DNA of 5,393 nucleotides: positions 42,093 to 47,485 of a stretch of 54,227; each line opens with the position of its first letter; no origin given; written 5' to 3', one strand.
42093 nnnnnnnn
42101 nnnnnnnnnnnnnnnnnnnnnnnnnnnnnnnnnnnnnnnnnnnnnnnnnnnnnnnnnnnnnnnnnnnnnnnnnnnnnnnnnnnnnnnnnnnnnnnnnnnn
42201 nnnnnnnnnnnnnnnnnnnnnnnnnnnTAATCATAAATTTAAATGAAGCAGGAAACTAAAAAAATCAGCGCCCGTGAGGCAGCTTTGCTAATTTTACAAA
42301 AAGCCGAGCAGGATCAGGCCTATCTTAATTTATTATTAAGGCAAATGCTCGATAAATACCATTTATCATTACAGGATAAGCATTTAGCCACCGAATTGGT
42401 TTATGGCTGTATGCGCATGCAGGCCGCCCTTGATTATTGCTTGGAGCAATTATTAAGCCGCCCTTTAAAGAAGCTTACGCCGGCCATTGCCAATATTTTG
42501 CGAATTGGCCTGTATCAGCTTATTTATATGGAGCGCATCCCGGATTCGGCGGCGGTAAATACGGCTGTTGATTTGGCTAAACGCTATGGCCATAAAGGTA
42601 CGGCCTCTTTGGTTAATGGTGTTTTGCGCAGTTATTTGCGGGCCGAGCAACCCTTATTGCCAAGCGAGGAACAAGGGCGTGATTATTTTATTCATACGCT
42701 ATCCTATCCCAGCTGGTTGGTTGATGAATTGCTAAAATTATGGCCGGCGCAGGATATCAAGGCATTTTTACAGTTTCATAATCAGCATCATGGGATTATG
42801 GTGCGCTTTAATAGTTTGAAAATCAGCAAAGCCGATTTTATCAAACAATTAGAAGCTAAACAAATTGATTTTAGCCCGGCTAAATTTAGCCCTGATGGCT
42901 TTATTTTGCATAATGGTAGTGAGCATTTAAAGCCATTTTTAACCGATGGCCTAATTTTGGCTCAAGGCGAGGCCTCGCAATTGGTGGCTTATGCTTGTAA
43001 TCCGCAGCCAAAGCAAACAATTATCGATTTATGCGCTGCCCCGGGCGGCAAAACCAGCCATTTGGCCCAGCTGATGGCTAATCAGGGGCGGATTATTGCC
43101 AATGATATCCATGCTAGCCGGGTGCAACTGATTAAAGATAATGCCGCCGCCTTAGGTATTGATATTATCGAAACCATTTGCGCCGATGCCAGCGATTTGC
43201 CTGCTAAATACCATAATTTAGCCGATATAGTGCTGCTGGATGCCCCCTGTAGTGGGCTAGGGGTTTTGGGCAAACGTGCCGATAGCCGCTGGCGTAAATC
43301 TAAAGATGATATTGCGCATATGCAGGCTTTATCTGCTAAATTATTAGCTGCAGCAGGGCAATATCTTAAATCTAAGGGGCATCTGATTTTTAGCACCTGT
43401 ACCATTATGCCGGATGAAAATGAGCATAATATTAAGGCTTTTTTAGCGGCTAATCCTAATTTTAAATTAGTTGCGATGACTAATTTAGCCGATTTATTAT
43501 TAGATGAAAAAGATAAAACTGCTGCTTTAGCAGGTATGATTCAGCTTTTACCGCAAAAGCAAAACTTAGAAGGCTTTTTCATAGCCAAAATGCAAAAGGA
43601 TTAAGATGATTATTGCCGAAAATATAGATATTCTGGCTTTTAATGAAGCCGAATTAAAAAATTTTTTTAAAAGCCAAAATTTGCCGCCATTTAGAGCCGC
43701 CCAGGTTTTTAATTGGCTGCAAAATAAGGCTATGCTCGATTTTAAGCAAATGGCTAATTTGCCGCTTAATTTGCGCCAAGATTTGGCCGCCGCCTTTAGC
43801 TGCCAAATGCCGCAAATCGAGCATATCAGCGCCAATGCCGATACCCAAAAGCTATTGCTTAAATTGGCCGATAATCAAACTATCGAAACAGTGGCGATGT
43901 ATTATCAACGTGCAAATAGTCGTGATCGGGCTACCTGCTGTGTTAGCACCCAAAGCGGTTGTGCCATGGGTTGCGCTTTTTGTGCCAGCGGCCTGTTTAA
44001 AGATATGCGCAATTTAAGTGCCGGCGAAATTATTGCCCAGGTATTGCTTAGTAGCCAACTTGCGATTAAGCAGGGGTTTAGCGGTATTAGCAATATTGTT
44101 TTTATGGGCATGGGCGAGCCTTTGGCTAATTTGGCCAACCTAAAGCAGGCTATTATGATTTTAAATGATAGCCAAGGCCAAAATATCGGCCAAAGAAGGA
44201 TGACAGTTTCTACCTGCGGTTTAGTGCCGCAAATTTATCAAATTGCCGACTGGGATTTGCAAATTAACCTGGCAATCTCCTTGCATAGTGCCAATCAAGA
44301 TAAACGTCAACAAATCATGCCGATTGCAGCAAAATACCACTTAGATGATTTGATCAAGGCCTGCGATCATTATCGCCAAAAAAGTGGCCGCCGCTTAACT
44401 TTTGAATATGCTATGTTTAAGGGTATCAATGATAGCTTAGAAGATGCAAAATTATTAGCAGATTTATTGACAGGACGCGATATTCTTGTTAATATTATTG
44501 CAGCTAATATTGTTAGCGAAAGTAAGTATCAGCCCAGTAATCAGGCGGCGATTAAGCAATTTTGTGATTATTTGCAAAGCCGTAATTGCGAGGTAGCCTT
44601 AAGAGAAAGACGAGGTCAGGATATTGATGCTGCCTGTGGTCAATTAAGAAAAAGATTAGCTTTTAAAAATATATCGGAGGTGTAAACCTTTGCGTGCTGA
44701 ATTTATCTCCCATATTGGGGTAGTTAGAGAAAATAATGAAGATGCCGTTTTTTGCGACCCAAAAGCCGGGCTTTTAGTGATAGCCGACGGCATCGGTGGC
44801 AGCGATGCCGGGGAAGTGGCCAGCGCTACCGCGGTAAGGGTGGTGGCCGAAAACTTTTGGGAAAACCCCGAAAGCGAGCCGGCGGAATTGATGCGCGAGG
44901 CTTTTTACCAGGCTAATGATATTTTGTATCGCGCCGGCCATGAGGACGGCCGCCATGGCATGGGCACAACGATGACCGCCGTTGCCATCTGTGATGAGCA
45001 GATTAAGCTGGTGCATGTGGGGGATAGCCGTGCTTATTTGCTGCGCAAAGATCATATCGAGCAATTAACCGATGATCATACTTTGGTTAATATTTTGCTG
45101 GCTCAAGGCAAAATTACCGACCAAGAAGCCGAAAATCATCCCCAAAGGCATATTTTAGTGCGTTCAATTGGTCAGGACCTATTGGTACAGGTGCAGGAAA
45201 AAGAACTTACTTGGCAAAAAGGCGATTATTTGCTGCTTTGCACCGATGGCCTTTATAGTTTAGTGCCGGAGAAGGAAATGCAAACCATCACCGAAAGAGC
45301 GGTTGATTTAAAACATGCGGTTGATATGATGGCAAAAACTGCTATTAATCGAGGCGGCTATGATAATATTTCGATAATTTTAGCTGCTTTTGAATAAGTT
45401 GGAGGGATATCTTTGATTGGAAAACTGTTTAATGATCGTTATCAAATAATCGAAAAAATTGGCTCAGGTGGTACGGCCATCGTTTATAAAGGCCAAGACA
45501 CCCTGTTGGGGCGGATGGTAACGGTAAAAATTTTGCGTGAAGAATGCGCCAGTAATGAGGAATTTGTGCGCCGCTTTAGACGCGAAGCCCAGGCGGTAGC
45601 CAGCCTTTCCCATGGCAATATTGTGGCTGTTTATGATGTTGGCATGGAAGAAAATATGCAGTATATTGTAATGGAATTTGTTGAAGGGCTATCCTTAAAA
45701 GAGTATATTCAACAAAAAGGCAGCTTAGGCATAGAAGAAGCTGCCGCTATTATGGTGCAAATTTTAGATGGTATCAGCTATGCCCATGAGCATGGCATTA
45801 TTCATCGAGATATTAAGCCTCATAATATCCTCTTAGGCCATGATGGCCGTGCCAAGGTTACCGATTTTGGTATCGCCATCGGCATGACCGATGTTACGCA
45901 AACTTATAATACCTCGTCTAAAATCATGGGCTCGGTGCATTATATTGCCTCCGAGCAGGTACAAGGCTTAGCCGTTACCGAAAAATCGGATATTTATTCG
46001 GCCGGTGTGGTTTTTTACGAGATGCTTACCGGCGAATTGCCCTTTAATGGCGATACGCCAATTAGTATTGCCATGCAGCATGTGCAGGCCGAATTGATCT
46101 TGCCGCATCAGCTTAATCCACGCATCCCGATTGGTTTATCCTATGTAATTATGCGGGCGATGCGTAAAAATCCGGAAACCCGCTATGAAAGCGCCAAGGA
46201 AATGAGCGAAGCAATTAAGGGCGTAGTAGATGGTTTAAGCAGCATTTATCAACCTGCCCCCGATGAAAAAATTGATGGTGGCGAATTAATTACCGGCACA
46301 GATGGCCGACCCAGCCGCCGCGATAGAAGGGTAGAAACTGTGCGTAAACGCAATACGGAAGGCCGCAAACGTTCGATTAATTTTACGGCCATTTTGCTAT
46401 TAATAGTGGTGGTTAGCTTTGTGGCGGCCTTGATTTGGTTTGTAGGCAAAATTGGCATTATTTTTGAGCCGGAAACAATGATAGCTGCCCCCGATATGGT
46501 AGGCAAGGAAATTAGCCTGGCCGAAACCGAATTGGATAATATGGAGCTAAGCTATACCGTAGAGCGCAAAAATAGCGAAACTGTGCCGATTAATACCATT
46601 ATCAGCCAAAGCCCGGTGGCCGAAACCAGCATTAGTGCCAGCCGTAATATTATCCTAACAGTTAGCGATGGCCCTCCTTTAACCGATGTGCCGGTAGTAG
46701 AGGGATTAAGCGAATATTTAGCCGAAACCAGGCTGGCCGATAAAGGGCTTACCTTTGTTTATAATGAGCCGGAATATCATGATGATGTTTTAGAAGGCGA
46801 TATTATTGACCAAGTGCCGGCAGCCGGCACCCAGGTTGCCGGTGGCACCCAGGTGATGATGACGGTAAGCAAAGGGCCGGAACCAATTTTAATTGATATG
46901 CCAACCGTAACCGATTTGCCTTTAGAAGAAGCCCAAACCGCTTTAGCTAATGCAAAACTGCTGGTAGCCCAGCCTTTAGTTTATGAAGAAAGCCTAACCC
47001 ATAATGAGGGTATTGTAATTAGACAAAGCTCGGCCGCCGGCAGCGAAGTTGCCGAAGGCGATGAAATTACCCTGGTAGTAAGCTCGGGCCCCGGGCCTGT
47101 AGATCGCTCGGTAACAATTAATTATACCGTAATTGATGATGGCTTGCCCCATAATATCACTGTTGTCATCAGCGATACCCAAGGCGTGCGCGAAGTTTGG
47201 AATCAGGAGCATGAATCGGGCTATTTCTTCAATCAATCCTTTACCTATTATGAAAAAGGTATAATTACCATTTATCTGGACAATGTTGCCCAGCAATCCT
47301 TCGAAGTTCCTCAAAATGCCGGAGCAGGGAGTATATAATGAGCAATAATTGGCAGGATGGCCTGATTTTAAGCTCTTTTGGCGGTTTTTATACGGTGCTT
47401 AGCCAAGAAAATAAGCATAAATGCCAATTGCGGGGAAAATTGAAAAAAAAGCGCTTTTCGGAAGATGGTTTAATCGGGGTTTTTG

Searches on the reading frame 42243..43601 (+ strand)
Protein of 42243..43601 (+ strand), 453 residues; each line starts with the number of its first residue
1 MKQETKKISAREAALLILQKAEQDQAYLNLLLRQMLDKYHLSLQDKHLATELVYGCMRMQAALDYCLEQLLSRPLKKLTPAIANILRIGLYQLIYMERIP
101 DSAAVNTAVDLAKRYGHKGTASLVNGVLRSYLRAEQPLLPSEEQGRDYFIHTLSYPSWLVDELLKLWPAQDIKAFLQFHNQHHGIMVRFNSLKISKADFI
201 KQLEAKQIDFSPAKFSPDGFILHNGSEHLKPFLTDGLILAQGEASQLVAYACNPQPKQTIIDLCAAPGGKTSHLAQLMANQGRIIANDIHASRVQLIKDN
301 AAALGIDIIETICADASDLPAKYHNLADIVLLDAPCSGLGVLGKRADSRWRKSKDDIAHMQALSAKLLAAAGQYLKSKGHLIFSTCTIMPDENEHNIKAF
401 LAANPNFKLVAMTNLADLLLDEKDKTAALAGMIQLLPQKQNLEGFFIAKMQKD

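Call 79: search_protein_families(library=pfam, proteins=[window:42243-43601:+], max_evalue=0.00001)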
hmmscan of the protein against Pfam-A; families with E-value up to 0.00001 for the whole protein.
window:42243-43601:+ (453 aa): 6 families
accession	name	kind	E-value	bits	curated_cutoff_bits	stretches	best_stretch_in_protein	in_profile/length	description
PF01189.24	Methyltr_RsmB-F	-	3.3e-58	197.1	27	1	250-451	2-199/199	16S rRNA methyltransferase RsmB/F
PF01029.23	NusB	-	3.5e-35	121.7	23.1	1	9-133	2-133/133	NusB family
PF22458.1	RsmF-B_ferredox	-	4.2e-15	56.1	27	1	155-224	1-69/74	Methyltr_RsmF/B-like, ferredoxin-like domain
PF13847.12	Methyltransf_31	-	3.1e-09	37.1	27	1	257-392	4-114/145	Methyltransferase domain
PF01728.25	FtsJ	-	2.5e-06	28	24.1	1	256-391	21-142/181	FtsJ-like methyltransferase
PF13649.12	Methyltransf_25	-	8.4e-06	26.8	27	0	260-330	1-68/97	Methyltransferase domain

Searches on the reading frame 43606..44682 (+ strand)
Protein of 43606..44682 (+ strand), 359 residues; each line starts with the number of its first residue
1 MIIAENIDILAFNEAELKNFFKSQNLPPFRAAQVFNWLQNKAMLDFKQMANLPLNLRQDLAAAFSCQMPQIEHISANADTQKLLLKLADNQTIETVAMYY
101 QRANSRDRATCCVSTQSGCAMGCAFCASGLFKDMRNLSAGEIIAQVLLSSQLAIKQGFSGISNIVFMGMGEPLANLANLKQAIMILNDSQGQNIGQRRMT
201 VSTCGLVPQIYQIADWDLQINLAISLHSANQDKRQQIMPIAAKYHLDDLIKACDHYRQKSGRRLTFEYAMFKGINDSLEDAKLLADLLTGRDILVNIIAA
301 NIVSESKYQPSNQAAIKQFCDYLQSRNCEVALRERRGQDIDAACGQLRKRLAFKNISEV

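Call 79: search_protein_families(library=pfam, proteins=[window:43606-44682:+], max_evalue=0.00001)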
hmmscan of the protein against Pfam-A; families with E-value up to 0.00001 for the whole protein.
window:43606-44682:+ (359 aa): 2 families
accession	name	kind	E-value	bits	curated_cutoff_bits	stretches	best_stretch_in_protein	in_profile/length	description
PF04055.27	Radical_SAM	-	1.2e-13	52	29.5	1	114-280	2-161/166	Radical SAM superfamily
PF21016.3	RlmN_N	-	3.6e-13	49.5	24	1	7-63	1-57/60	Ribosomal RNA large subunit methyltransferase N-terminal domain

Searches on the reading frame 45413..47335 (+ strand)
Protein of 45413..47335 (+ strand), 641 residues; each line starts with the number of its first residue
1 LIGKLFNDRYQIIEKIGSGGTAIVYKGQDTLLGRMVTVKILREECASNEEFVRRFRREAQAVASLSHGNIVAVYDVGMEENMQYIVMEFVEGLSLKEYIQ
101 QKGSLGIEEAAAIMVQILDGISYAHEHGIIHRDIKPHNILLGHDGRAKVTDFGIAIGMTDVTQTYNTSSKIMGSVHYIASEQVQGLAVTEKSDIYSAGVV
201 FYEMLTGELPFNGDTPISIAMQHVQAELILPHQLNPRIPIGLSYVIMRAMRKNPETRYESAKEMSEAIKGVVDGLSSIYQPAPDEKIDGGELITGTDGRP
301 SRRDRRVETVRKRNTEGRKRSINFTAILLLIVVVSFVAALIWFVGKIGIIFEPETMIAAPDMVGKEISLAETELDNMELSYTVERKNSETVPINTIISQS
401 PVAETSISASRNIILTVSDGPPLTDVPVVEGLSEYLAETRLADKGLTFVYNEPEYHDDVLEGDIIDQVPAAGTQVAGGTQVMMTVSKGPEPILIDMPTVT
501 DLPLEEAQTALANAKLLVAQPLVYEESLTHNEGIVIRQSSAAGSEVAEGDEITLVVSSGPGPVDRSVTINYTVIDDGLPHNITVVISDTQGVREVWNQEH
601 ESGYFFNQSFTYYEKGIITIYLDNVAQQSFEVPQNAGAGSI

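Call 79: search_protein_families(library=pfam, proteins=[window:45413-47335:+], max_evalue=0.00001)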
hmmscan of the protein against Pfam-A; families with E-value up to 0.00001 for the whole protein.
window:45413-47335:+ (641 aa): 4 families
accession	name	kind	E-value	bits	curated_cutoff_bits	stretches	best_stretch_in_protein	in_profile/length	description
PF00069.31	Pkinase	-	4.5e-56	190.6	31.7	1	10-259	1-253/263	Protein kinase domain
PF07714.23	PK_Tyr_Ser-Thr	-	2.1e-41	142.4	23.1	1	11-259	2-250/258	Protein tyrosine and serine/threonine kinase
PF03793.24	PASTA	-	9e-34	115.7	23.2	3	425-487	2-64/64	PASTA domain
PF03109.22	ABC1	-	9.7e-06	25.3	22.9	0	81-163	141-222/244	ABC1 atypical kinase-like domain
